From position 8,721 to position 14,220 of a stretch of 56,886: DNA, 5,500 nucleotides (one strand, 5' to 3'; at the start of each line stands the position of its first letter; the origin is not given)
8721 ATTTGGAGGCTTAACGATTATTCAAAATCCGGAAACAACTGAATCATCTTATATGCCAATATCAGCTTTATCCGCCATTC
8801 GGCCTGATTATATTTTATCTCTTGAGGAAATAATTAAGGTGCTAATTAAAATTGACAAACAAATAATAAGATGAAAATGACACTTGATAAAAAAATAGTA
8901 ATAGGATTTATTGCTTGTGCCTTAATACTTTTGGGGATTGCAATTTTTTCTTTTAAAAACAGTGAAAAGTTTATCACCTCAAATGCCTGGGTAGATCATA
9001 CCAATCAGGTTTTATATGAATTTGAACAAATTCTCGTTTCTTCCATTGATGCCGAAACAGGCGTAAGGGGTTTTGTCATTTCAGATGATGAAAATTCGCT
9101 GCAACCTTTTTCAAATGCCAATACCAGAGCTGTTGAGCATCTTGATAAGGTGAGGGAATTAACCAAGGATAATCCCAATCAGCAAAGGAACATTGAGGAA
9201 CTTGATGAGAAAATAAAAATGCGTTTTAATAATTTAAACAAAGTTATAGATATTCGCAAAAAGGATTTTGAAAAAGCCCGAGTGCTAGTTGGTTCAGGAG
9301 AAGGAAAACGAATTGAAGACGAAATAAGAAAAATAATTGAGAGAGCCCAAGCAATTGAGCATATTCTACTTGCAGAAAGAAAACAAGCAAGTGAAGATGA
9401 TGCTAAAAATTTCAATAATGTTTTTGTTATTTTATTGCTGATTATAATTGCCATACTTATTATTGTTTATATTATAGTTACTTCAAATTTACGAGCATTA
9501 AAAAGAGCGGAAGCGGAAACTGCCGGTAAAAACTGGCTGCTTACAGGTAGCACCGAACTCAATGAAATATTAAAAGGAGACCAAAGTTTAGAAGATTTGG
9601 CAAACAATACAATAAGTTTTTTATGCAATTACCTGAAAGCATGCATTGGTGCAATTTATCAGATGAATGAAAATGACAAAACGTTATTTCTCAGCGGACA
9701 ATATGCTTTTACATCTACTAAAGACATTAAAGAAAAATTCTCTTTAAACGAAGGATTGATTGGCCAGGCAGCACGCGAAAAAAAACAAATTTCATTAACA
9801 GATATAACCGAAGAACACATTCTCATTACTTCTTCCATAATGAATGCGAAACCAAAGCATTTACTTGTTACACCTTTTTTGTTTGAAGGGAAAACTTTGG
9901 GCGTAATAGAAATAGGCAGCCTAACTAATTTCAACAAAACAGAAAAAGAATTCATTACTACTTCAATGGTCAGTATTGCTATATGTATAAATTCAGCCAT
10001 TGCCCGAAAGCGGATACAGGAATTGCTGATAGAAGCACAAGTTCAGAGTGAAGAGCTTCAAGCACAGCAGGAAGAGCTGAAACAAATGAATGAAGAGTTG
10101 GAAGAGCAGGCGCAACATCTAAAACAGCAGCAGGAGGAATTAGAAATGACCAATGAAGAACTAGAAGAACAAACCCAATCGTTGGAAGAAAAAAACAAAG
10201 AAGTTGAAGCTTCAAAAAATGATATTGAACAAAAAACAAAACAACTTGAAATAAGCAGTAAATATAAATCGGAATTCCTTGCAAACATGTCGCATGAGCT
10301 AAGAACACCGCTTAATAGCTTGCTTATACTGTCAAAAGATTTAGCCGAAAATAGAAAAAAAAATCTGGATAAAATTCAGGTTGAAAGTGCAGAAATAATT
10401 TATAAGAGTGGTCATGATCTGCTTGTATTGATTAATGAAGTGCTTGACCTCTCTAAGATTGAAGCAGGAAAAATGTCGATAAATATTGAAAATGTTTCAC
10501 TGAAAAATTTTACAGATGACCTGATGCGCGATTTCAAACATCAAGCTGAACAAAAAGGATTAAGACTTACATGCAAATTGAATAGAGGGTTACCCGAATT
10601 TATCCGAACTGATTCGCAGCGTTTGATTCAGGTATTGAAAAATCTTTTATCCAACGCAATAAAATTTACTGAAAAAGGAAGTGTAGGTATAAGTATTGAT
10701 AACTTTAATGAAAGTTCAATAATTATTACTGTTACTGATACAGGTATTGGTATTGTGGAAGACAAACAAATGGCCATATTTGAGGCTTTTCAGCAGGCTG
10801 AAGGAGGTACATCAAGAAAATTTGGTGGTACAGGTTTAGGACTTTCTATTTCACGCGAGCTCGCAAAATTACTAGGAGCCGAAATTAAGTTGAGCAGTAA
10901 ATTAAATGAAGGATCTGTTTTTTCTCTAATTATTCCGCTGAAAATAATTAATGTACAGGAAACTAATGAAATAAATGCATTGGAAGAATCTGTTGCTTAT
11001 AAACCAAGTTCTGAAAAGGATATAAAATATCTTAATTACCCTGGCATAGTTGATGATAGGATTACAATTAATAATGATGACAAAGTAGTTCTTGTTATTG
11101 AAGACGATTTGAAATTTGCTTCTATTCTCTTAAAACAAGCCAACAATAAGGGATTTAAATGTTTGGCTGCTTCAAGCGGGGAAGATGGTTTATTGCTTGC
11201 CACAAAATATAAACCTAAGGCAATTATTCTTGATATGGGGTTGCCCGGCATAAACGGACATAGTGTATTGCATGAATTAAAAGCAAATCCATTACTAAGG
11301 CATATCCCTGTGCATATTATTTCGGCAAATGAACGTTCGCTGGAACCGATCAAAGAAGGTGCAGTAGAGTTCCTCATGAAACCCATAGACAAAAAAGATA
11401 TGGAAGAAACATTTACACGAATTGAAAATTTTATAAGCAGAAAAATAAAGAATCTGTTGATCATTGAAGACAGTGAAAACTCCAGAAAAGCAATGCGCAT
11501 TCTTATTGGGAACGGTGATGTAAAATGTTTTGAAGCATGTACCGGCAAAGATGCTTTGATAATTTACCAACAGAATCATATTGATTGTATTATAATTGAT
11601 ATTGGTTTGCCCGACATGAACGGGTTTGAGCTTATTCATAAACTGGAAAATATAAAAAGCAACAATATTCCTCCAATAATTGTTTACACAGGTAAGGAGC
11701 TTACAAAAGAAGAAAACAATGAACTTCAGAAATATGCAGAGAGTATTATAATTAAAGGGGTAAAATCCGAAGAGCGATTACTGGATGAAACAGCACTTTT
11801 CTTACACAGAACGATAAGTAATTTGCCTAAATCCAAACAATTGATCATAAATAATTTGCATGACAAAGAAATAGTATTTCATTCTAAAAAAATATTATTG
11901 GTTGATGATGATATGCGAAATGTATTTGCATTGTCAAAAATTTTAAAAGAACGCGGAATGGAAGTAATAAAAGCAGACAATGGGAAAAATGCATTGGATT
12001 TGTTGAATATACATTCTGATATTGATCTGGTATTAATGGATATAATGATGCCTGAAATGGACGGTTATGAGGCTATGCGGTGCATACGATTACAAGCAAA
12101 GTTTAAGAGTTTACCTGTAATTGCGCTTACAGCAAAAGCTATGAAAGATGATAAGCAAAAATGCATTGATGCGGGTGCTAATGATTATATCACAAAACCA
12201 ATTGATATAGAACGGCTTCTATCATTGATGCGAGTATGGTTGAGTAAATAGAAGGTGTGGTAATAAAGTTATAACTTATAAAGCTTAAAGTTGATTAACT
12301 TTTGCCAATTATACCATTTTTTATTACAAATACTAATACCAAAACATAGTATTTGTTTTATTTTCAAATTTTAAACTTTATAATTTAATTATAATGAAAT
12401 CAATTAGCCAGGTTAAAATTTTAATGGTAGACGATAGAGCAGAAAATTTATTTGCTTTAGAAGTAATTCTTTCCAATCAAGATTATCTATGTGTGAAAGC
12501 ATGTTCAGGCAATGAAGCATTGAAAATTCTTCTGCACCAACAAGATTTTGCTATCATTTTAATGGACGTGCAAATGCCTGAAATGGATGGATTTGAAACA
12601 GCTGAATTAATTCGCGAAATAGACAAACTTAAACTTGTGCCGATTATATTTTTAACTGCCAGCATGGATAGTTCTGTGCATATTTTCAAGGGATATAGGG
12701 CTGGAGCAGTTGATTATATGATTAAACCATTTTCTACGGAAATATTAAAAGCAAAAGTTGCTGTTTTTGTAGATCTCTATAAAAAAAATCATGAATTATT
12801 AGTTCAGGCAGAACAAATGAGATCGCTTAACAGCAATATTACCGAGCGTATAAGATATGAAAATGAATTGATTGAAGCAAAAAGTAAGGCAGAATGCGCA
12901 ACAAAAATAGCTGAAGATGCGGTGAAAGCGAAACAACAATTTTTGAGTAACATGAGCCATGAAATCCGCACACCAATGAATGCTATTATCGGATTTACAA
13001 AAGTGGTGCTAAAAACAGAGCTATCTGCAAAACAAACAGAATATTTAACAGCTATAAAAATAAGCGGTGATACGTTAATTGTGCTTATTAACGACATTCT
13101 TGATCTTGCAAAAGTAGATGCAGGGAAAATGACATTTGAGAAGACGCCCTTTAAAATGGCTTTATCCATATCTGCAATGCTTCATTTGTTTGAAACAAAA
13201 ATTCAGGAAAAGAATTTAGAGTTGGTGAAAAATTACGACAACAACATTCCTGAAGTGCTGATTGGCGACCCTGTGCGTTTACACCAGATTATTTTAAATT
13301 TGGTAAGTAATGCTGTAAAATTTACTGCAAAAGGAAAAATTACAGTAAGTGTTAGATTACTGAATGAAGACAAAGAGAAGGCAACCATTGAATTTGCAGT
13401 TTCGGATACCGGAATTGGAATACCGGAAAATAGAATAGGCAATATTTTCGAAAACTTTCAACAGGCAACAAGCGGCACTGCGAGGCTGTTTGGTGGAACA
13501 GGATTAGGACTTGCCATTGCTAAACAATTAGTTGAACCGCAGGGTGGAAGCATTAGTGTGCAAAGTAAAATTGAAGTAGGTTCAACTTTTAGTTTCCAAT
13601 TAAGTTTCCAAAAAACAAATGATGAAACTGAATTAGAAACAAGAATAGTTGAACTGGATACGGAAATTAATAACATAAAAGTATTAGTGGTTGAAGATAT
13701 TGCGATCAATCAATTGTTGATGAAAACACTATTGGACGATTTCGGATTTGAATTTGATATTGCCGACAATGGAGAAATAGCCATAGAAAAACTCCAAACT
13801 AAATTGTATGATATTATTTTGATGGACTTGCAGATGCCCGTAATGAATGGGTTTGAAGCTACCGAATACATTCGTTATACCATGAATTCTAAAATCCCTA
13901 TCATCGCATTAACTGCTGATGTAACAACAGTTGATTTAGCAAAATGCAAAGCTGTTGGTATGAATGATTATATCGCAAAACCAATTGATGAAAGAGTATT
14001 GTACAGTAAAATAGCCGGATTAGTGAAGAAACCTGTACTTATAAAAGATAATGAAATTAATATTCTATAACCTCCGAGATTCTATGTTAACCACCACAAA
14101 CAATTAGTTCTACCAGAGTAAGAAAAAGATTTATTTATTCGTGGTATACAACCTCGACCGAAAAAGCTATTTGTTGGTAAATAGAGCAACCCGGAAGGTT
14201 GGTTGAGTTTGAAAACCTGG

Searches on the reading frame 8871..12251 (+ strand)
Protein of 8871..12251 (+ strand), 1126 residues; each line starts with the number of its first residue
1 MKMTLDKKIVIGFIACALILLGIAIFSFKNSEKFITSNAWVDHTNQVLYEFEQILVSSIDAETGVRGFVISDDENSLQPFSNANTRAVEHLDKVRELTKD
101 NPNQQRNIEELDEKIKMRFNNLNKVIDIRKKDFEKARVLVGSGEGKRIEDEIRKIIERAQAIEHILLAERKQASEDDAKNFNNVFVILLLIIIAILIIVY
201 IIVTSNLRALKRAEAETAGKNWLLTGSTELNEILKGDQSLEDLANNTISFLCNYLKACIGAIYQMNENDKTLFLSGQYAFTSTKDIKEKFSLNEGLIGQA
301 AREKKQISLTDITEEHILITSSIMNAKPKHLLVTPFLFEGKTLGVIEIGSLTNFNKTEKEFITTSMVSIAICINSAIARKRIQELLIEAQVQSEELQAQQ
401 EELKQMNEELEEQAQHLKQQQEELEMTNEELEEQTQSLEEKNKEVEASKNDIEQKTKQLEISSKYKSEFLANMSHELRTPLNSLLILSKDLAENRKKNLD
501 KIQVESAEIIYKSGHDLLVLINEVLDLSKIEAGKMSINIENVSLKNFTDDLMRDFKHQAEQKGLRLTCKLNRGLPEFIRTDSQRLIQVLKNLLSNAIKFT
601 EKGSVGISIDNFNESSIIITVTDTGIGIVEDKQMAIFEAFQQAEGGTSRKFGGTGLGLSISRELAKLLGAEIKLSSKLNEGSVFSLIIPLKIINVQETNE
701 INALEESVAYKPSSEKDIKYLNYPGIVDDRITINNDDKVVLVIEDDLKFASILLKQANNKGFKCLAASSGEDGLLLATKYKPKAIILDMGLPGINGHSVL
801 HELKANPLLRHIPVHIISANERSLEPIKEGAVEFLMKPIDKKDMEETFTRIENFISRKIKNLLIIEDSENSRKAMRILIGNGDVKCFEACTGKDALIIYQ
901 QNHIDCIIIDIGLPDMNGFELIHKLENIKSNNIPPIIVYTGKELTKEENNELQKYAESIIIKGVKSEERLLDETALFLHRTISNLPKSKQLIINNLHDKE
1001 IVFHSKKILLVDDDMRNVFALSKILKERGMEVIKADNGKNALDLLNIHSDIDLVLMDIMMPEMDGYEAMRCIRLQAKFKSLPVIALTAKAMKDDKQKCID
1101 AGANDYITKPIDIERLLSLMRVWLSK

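Call 42: search_protein_families(library=pfam, proteins=[window:8871-12251:+], max_evalue=0.0001)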
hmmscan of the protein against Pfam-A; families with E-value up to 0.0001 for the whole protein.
window:8871-12251:+ (1126 aa): 7 families
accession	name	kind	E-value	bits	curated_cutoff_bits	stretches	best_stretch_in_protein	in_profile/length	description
PF00072.30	Response_reg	-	3e-65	217.8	30.2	3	1008-1119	1-109/111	Response regulator receiver domain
PF05227.19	CHASE3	-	1.1e-35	123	28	1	38-172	2-137/138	CHASE3 domain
PF02518.31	HATPase_c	-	6.1e-27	94.7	26.4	1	581-691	2-110/111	Histidine kinase-, DNA gyrase B-, and HSP90-like ATPase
PF00512.31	HisKA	-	1.5e-15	57.4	26.9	1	466-533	2-66/66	His Kinase A (phospho-acceptor) domain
PF13185.12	GAF_2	-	7.5e-12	46.1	28.6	1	238-373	2-135/136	GAF domain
PF01590.32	GAF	-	3.6e-08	34.5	22.4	1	240-373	2-133/133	GAF domain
PF03709.21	OKR_DC_1_N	-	5.3e-05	23.9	29.3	0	1020-1089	8-72/111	Orn/Lys/Arg decarboxylase, N-terminal domain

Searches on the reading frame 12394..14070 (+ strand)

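Call 42: search_protein_families(library=pfam, proteins=[window:12394-14070:+], max_evalue=0.0001)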
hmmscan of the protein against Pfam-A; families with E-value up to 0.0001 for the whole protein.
window:12394-14070:+ (558 aa): 3 families
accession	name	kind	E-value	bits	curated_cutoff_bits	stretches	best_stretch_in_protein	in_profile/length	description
PF00072.30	Response_reg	-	3.2e-48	162.9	30.2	2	430-540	1-110/111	Response regulator receiver domain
PF02518.31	HATPase_c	-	6.1e-29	101.1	26.4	1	291-405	1-109/111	Histidine kinase-, DNA gyrase B-, and HSP90-like ATPase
PF00512.31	HisKA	-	1e-19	70.7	26.9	1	179-244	1-66/66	His Kinase A (phospho-acceptor) domain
